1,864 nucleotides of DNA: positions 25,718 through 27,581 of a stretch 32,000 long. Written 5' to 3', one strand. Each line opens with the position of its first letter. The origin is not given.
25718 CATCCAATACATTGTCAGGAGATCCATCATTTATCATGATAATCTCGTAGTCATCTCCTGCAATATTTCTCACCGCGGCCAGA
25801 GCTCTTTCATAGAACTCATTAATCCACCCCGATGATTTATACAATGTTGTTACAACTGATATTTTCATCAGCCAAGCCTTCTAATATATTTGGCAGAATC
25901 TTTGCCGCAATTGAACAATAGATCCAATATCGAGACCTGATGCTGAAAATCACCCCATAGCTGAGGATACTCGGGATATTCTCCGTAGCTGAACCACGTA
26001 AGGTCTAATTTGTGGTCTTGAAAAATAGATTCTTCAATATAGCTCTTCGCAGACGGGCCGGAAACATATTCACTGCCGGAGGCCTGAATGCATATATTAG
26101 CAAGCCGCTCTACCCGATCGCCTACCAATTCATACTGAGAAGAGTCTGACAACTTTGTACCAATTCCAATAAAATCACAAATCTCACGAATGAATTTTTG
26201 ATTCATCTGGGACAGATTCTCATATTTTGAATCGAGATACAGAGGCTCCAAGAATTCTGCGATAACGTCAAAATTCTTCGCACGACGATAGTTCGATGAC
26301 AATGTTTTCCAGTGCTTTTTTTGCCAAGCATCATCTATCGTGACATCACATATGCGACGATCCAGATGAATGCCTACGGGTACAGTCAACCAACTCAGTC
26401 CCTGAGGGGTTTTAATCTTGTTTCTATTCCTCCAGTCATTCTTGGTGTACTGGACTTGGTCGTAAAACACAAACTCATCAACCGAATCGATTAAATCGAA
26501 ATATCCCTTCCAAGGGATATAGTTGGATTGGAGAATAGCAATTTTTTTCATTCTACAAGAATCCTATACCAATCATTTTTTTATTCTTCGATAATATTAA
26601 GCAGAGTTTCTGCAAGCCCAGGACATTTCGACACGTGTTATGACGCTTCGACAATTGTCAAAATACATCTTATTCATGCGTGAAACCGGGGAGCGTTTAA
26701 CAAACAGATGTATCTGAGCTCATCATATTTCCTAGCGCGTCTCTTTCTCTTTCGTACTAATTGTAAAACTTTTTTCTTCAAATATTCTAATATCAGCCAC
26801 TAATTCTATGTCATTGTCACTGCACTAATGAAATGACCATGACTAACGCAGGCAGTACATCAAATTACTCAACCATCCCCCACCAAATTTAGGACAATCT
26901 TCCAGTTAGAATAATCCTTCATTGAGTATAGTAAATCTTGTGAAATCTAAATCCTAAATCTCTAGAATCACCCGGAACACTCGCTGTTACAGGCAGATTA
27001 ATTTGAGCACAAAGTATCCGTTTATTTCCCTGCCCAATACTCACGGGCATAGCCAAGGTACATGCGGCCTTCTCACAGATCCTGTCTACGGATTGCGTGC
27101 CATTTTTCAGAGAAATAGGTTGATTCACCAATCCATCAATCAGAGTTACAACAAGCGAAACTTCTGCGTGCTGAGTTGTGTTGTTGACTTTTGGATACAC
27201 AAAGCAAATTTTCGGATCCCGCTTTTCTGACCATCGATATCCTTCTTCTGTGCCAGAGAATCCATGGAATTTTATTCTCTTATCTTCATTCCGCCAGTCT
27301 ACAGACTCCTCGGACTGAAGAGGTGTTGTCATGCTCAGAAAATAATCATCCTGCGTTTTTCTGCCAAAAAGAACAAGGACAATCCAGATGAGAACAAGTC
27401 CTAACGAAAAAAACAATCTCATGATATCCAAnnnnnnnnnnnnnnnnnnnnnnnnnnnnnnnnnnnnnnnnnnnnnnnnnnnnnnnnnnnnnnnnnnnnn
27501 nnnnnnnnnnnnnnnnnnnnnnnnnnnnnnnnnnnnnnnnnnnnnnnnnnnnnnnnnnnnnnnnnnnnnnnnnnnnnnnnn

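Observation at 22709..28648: Arn/Gtr-like lipid-carrier pathway for an N-acyl 4-amino-6-deoxyhexose, ending in a PIG-V-like GT-C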

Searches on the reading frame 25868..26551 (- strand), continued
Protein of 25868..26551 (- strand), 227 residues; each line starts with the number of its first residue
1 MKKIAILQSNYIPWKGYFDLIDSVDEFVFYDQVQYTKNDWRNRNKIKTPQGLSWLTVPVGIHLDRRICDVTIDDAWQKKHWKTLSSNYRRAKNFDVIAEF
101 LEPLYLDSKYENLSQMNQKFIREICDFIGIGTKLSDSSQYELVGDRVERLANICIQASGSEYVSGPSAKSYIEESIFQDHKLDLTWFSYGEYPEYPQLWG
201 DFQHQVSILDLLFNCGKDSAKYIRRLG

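Call 83: find_encoding_contigs(protein=P0292, flank=6000, max_places=1)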
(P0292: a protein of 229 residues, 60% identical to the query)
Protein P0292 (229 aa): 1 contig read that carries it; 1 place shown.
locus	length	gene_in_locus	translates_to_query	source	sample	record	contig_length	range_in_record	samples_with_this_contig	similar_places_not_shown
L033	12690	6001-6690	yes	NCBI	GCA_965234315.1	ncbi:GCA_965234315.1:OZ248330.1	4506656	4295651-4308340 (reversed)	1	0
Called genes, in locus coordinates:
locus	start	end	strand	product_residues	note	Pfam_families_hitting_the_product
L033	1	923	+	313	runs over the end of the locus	PF01370:Epimerase, PF04321:RmlD_sub_bind, PF13460:NAD_binding_10, PF16363:GDP_Man_Dehyd, PF02719:Polysacc_synt_2, PF01073:3Beta_HSD, PF07993:NAD_binding_4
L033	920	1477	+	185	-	PF02397:Bac_transf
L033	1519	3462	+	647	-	PF01370:Epimerase, PF02719:Polysacc_synt_2, PF04321:RmlD_sub_bind (weak), PF16363:GDP_Man_Dehyd (weak)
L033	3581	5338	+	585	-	PF04932:Wzy_C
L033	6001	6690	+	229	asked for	PF08889:WbqC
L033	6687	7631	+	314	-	PF00535:Glycos_transf_2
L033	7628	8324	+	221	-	PF25084:LbH_EIF2B (weak), PF25087:GMPPB_C (weak), PF00132:Hexapep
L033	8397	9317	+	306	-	PF04041:Glyco_hydro_130 (faint)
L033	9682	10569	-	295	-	PF14294:DUF4372, PF01609:DDE_Tnp_1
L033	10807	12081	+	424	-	-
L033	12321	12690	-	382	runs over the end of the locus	PF01041:DegT_DnrJ_EryC1, PF00155:Aminotran_1_2 (weak)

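Call 84: find_encoding_contigs(protein=P0226, flank=6000, max_places=1)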
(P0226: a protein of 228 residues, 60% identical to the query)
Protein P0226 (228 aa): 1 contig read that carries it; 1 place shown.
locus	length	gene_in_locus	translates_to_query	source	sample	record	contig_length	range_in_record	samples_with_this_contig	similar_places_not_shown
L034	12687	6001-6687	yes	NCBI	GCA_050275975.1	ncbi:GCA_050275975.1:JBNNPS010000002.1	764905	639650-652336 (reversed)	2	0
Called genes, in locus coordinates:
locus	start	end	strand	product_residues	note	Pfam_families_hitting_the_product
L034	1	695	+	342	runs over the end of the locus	PF01073:3Beta_HSD, PF01370:Epimerase, PF02719:Polysacc_synt_2, PF04321:RmlD_sub_bind, PF05368:NmrA, PF07993:NAD_binding_4, PF13460:NAD_binding_10, PF16363:GDP_Man_Dehyd, +4 more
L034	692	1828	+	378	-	PF01370:Epimerase, PF14667:Polysacc_synt_C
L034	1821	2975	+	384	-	PF02350:Epimerase_2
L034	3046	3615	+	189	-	PF02397:Bac_transf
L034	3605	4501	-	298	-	PF01073:3Beta_HSD (faint), PF01370:Epimerase, PF13460:NAD_binding_10 (faint)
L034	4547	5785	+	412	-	PF13439:Glyco_transf_4, PF13579:Glyco_trans_4_4, PF00534:Glycos_transf_1, PF13692:Glyco_trans_1_4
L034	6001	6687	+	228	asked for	PF08889:WbqC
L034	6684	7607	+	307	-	PF00535:Glycos_transf_2, PF10111:Glyco_tranf_2_2 (weak)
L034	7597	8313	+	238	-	PF00551:Formyl_trans_N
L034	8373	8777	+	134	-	PF04138:GtrA_DPMS_TM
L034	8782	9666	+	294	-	PF13489:Methyltransf_23, PF02390:Methyltransf_4 (faint), PF13847:Methyltransf_31, PF08241:Methyltransf_11, PF08242:Methyltransf_12, PF13649:Methyltransf_25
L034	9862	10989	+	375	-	PF01041:DegT_DnrJ_EryC1, PF01212:Beta_elim_lyase (weak), PF00155:Aminotran_1_2 (weak), PF00266:Aminotran_5 (weak)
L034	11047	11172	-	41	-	-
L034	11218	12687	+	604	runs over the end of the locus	-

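Call 85: find_encoding_contigs(protein=P0188, flank=6000, max_places=1)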
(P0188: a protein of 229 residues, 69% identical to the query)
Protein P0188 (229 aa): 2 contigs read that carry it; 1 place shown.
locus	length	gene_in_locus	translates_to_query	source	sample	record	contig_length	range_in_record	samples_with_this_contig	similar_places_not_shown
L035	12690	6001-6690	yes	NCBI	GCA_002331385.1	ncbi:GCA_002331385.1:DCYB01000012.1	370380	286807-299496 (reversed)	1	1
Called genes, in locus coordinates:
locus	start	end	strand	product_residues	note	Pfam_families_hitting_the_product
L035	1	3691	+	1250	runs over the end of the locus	PF20706:GT4-conflict, PF00534:Glycos_transf_1, PF13524:Glyco_trans_1_2 (weak), PF13692:Glyco_trans_1_4, PF00534:Glycos_transf_1, PF13692:Glyco_trans_1_4, PF00534:Glycos_transf_1, PF13692:Glyco_trans_1_4, +1 more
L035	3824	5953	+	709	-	-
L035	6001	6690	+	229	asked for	PF08889:WbqC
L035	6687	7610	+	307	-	PF00535:Glycos_transf_2, PF10111:Glyco_tranf_2_2 (weak), PF13641:Glyco_tranf_2_3 (weak)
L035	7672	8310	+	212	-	PF25087:GMPPB_C (faint), PF00132:Hexapep (faint)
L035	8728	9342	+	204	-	PF13489:Methyltransf_23, PF13847:Methyltransf_31, PF08241:Methyltransf_11, PF08242:Methyltransf_12, PF13649:Methyltransf_25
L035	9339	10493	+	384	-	PF01041:DegT_DnrJ_EryC1, PF00155:Aminotran_1_2 (weak)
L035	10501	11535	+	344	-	PF01370:Epimerase, PF04321:RmlD_sub_bind (weak), PF16363:GDP_Man_Dehyd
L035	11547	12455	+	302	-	PF01073:3Beta_HSD (weak), PF01370:Epimerase, PF04321:RmlD_sub_bind, PF16363:GDP_Man_Dehyd, PF07993:NAD_binding_4 (weak)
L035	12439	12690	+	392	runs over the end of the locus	PF13439:Glyco_transf_4, PF20706:GT4-conflict, PF00534:Glycos_transf_1, PF13692:Glyco_trans_1_4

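Call 92: search_solved_structures(query=A5, max_evalue=10, show_alignments=2)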
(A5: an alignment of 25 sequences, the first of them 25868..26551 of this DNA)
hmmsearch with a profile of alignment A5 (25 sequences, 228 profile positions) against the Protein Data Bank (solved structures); distinct sequences matched with E-value up to 10: 0.

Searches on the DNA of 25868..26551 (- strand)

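Call 73: search_dna_similar(query=window:25868-26551:-, collection=ecoli_genomes, mode=distant, max_rows=10, max_evalue=0.001)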
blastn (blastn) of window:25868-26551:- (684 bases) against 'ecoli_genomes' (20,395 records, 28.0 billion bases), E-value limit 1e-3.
No match.

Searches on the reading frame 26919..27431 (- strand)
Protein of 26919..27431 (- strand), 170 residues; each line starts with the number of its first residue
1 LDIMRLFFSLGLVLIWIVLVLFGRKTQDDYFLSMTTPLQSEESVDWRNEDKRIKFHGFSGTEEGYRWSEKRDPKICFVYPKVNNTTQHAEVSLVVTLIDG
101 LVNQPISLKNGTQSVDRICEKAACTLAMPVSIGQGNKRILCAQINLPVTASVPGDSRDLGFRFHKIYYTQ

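Call 4: search_protein_families(library=pfam, proteins=[window:26919-27431:-], max_evalue=0.1)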
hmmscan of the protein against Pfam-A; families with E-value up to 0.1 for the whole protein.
window:26919-27431:- (170 aa): 0 families

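Call 5: search_protein_families(library=ncbifam, proteins=[window:26919-27431:-], max_evalue=0.1)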
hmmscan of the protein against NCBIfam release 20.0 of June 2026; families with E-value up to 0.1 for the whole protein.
window:26919-27431:- (170 aa): 0 families

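Call 6: search_protein_families(library=pfam, proteins=[window:26919-27431:-], max_evalue=10)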
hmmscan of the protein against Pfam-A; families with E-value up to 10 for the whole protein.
window:26919-27431:- (170 aa): 1 family
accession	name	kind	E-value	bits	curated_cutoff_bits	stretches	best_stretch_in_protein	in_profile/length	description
PF22895.2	DUF7024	-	0.25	11.7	24.4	1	51-140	24-112/145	Domain of unknown function (DUF7024)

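Call 40: search_solved_structures(query=window:26919-27431:-, max_evalue=10)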
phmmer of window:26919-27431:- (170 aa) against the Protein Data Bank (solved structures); distinct sequences matched with E-value up to 10: 0.

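Call 42: find_homologous_proteins(query=window:26919-27422:-, max_evalue=0.001)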
Query window:26919-27422:- (167 aa): 2 proteins with E <= 0.001 among 33 candidates.
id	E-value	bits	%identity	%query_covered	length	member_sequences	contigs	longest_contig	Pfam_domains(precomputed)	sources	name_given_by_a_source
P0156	9.3e-109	378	100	100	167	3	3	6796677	-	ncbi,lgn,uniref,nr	ncbi:hypothetical protein [Delftia acidovorans]|uniref:hypothetical protein n=1 Tax=Delftia acidovor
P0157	5.8e-69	249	67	99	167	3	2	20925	-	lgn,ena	-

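Call 43: find_encoding_contigs(protein=P0156, flank=10000, max_places=4)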
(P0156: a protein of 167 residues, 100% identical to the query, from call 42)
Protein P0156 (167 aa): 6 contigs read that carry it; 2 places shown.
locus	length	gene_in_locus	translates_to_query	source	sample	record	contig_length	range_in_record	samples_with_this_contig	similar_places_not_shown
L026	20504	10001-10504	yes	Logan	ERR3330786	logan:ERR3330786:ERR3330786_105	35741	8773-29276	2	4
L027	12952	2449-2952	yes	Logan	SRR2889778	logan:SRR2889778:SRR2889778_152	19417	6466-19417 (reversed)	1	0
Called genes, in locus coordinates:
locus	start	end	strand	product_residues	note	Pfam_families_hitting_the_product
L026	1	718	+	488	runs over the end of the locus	PF00483:NTP_transferase, PF22640:ManC_GMP_beta-helix, PF01050:MannoseP_isomer, PF07883:Cupin_2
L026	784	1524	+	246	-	PF01061:ABC2_membrane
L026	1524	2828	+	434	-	PF00005:ABC_tran, PF14524:Wzt_C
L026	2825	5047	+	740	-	PF03848:TehB (faint), PF08241:Methyltransf_11, PF08242:Methyltransf_12 (weak), PF13649:Methyltransf_25, PF13847:Methyltransf_31, PF00069:Pkinase (faint)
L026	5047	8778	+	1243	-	PF13439:Glyco_transf_4, PF20706:GT4-conflict (weak), PF00534:Glycos_transf_1, PF13692:Glyco_trans_1_4, PF00534:Glycos_transf_1, PF13692:Glyco_trans_1_4, PF00534:Glycos_transf_1, PF13692:Glyco_trans_1_4, +2 more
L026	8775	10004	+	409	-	-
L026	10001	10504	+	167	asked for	-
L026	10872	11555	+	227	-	PF08889:WbqC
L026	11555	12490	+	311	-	PF00535:Glycos_transf_2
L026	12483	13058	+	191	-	PF00132:Hexapep (faint)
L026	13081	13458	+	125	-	PF00892:EamA (weak)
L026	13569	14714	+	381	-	PF01041:DegT_DnrJ_EryC1, PF00155:Aminotran_1_2, PF00266:Aminotran_5 (faint)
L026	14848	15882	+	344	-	PF01370:Epimerase, PF04321:RmlD_sub_bind (weak), PF16363:GDP_Man_Dehyd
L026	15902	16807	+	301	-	PF04321:RmlD_sub_bind, PF01073:3Beta_HSD, PF01370:Epimerase, PF16363:GDP_Man_Dehyd, PF02719:Polysacc_synt_2 (weak), PF07993:NAD_binding_4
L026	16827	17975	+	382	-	PF13439:Glyco_transf_4 (weak), PF00534:Glycos_transf_1, PF13692:Glyco_trans_1_4, PF20706:GT4-conflict (weak)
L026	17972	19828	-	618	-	PF13439:Glyco_transf_4, PF13477:Glyco_trans_4_2 (faint), PF13579:Glyco_trans_4_4, PF20706:GT4-conflict (weak), PF00534:Glycos_transf_1, PF13692:Glyco_trans_1_4, PF00535:Glycos_transf_2 (faint)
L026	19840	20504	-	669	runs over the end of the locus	PF13174:TPR_6 (faint), PF13176:TPR_7 (faint), PF13181:TPR_8 (faint), PF13371:TPR_9 (faint), PF13432:TPR_16, PF00515:TPR_1 (weak), PF07719:TPR_2 (weak), PF14559:TPR_19 (weak), +3 more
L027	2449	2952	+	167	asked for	-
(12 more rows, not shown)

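Call 61: search_protein_families(library=pfam, alignment_id=A6, max_evalue=10)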
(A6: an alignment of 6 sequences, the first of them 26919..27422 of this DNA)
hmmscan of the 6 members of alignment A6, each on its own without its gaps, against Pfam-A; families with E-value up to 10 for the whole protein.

A. member 1, window:26919-27422:- (167 aa): 1 family
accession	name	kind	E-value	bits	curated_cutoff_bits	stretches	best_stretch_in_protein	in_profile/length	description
PF22895.2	DUF7024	-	0.23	11.7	24.4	1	48-137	24-112/145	Domain of unknown function (DUF7024)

B. families by the number of members that match (of 6 scanned): 1 family
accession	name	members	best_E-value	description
PF22895.2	DUF7024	2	0.026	Domain of unknown function (DUF7024)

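Call 91: search_protein_families(library=ncbifam, proteins=[L026:2825-5047:+, L026:1524-2828:+, L026:784-1524:+], max_evalue=1e-10)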
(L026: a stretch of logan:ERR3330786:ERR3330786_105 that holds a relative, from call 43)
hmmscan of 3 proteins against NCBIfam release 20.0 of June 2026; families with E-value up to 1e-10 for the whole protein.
L026:2825-5047:+ (740 aa): 1 family
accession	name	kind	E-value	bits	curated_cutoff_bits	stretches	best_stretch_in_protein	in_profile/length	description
TIGR01983.1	UbiG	equivalog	2e-13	50.2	102.95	1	51-147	50-143/228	bifunctional 2-polyprenyl-6-hydroxyphenol methylase/3-demethylubiquinol 3-O-methyltransferase UbiG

L026:1524-2828:+ (434 aa): 147 families (the best 25 are shown)
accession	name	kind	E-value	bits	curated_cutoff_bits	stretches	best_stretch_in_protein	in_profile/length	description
NF010065.0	PRK13545.1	equivalog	1.2e-61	209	538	1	7-243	8-243/549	teichoic acids export protein ATP-binding subunit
NF050108.1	galactan_ABC_ATP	equivalog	1.8e-54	184.5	400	1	38-234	44-240/244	galactan export ABC transporter ATP-binding subunit Wzt/RfbE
NF010066.0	PRK13546.1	equivalog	2.6e-54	184.4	320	1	4-237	5-237/264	teichoic acids export ABC transporter ATP-binding subunit TagH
TIGR01188.1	drrA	subfamily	2.5e-32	112.4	312.45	1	35-236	5-217/302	daunorubicin resistance ABC transporter, ATP-binding protein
TIGR04521.1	ECF_ATPase_2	equivalog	1.1e-26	93.6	330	1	105-233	105-235/279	energy-coupling factor transporter ATPase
TIGR04520.1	ECF_ATPase_1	equivalog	8.8e-26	90.9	315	2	113-233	106-226/269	energy-coupling factor transporter ATPase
NF010060.0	PRK13537.1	equivalog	2.9e-25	88.8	521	1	35-232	27-235/314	nodulation factor ABC transporter ATP-binding protein NodI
TIGR03740.1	galliderm_ABC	subfamily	1.4e-24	87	309.75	1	34-239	11-218/223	lantibiotic protection ABC transporter ATP-binding subunit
TIGR01166.1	cbiO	subfamily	1.7e-24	86.4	211.8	1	34-85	3-54/190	cobalt ABC transporter, ATP-binding protein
NF010068.0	PRK13548.1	equivalog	2.4e-24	85.8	261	1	35-241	17-242/261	heme ABC transporter ATP-binding protein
NF010059.0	PRK13536.1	equivalog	3.5e-24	85.2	549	1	35-234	55-265/342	nodulation factor ABC transporter ATP-binding protein NodI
TIGR01288.1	nodI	equivalog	4.3e-24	85.1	424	1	37-235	18-227/303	nodulation factor ABC transporter ATP-binding protein NodI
NF040933.2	ABC_arch_GlcV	equivalog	9e-24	84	450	1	32-233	15-232/357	glucose ABC transporter ATP-binding protein GlcV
TIGR02769.1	nickel_nikE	equivalog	2.9e-23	82.7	332.55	1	33-85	21-73/265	nickel import ATP-binding protein NikE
NF006987.0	PRK09452.1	equivalog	5e-23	81.4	482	1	33-233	27-238/378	spermidine/putrescine ABC transporter ATP-binding protein PotA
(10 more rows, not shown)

L026:784-1524:+ (246 aa): 1 family
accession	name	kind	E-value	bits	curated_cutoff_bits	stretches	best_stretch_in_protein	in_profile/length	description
NF050109.1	galactan_ABC_perm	equivalog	2.2e-16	60.2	380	1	4-191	32-212/272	galactan export ABC transporter permease subunit Wzm/RfbD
